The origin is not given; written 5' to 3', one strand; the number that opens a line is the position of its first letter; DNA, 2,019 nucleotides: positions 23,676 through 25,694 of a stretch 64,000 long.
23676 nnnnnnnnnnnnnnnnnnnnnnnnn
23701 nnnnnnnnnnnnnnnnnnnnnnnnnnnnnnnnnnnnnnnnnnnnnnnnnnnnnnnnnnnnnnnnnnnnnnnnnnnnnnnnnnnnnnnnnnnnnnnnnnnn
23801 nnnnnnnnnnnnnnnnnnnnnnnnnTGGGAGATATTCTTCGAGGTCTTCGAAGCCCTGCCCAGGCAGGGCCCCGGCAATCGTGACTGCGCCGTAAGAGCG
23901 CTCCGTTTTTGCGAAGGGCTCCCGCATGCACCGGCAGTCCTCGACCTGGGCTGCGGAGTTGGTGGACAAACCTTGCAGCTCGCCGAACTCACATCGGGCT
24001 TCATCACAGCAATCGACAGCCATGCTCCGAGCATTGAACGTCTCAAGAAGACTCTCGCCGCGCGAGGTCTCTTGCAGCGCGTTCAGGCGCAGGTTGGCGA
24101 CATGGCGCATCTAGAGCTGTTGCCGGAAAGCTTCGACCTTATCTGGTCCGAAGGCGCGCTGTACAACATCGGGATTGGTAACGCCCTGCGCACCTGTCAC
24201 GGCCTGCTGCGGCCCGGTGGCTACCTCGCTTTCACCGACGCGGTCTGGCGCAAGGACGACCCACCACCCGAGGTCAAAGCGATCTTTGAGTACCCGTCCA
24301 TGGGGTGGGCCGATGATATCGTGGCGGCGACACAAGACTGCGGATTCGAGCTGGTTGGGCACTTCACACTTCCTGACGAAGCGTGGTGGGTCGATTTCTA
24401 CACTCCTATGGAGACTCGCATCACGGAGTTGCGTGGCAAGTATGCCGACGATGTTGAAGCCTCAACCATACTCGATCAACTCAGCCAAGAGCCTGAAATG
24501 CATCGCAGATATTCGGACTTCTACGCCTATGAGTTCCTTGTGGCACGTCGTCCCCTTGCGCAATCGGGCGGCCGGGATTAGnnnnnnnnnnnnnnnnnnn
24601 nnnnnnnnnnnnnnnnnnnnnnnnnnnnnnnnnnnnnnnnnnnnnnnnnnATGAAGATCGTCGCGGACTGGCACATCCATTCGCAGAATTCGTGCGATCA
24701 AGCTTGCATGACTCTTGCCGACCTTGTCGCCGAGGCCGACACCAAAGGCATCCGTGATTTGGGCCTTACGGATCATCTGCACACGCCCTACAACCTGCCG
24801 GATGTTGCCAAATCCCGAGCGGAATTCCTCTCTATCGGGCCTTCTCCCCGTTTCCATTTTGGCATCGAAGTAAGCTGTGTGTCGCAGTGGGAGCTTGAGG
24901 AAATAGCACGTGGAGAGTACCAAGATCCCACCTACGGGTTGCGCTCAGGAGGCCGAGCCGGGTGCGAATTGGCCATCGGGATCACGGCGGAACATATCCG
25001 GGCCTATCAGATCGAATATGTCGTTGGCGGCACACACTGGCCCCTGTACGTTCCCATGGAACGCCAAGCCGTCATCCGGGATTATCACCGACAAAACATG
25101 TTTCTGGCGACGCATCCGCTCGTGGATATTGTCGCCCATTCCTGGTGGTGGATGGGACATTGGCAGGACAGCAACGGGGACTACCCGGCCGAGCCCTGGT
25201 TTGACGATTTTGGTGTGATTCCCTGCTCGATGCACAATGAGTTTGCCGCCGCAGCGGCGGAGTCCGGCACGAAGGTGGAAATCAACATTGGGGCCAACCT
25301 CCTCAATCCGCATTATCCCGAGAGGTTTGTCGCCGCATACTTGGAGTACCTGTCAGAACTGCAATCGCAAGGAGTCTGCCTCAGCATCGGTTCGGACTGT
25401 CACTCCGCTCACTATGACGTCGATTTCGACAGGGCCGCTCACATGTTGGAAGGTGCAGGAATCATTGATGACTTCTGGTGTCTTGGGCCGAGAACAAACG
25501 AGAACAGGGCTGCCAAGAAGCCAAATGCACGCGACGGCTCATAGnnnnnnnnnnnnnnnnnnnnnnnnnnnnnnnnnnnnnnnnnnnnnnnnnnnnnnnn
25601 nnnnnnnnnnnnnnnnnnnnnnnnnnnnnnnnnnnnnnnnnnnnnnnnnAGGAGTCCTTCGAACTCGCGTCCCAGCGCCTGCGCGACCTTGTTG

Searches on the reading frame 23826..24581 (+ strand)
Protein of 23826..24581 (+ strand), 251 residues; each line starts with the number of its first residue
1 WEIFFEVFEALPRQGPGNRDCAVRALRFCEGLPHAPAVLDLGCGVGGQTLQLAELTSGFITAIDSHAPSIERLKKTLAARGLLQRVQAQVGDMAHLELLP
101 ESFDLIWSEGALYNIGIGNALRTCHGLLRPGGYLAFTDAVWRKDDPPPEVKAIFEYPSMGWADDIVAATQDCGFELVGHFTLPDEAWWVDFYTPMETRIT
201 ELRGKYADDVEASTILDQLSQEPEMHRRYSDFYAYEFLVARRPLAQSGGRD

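Call 94: search_protein_families(library=ncbifam, proteins=[window:23826-24581:+], max_evalue=0.001)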
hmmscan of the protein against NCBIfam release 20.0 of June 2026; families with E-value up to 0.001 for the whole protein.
window:23826-24581:+ (251 aa): 22 families
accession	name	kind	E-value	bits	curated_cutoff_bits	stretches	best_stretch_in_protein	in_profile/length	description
NF045667.1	MTase_DVU1556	equivalog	3.4e-13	49.5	155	1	16-146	5-129/213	DVU_1556 family methyltransferase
TIGR02072.1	BioC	equivalog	5.4e-12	46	184.95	1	34-139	34-135/244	malonyl-ACP O-methyltransferase BioC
NF047649.1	MTase_UXPK_star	exception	1.7e-11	43.7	460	1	36-149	79-194/283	methyltransferase/UXPK-star double selenoprotein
NF043040.1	corrin_prot_MT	hypoth_equivalog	2.9e-11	43.2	180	1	36-143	43-154/216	corrinoid protein-associated methyltransferase CpaM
NF007610.0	PRK10258.1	equivalog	5.4e-09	35.8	342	1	35-139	43-141/251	malonyl-ACP O-methyltransferase BioC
NF041537.1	ArsM_AhpD_UU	exception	4.7e-08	32.2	510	1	36-143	78-187/345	arsenite methyltransferase/AhpD domain selenoprotein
NF041536.1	ArsM_DUF2284_UU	exception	7e-08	31.2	575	1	35-141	77-185/459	arsenite methyltransferase/DUF2284 domain selenoprotein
NF041820.1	daptide_MTase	equivalog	8.3e-08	32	175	1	34-136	38-142/243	daptide-type RiPP biosynthesis methyltransferase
NF045649.1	2X_seleno_MduS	exception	4.8e-07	29.1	380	1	37-136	44-147/338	methyltransferase domain-containing selenoprotein MduS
NF008405.0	PRK11207.1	equivalog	1.5e-06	27.8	218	1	37-111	33-104/198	tellurite resistance methyltransferase TehB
NF008992.0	PRK12335.1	equivalog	1.7e-06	27.4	303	1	37-109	125-193/289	SAM-dependent methyltransferase TehB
NF053839.1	CPFASynBruc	equivalog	2.3e-06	26.8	600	1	37-135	177-275/410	cyclopropane fatty acid synthase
NF041675.1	sarc_dimgly_tmase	equivalog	1.4e-05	25.2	550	1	32-153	64-186/278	sarcosine/dimethylglycine N-methyltransferase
NF040539.1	AST_met_ArsM_2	exception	6.1e-05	23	240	1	38-140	60-167/262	putative arsinothricin biosynthesis methyltransferase ArsM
NF008823.0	PRK11873.1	subfamily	8e-05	22.2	263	1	37-151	80-195/272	arsenite methyltransferase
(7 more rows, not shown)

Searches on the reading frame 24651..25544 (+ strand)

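Call 94: search_protein_families(library=ncbifam, proteins=[window:24651-25544:+], max_evalue=0.001)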
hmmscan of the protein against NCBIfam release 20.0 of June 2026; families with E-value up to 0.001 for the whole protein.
window:24651-25544:+ (297 aa): 3 families
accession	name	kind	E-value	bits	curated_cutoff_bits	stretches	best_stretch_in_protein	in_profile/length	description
NF005596.0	PRK07328.1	subfamily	4.3e-08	32.9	202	0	4-50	3-47/269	histidinol-phosphatase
NF006702.0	PRK09248.1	domain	9.1e-08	31.9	264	1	1-44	1-43/246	PHP domain-containing protein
TIGR01856.1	hisJ_fam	subfamily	0.00014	21.6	90.2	0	6-53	2-48/252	histidinol-phosphatase HisJ family protein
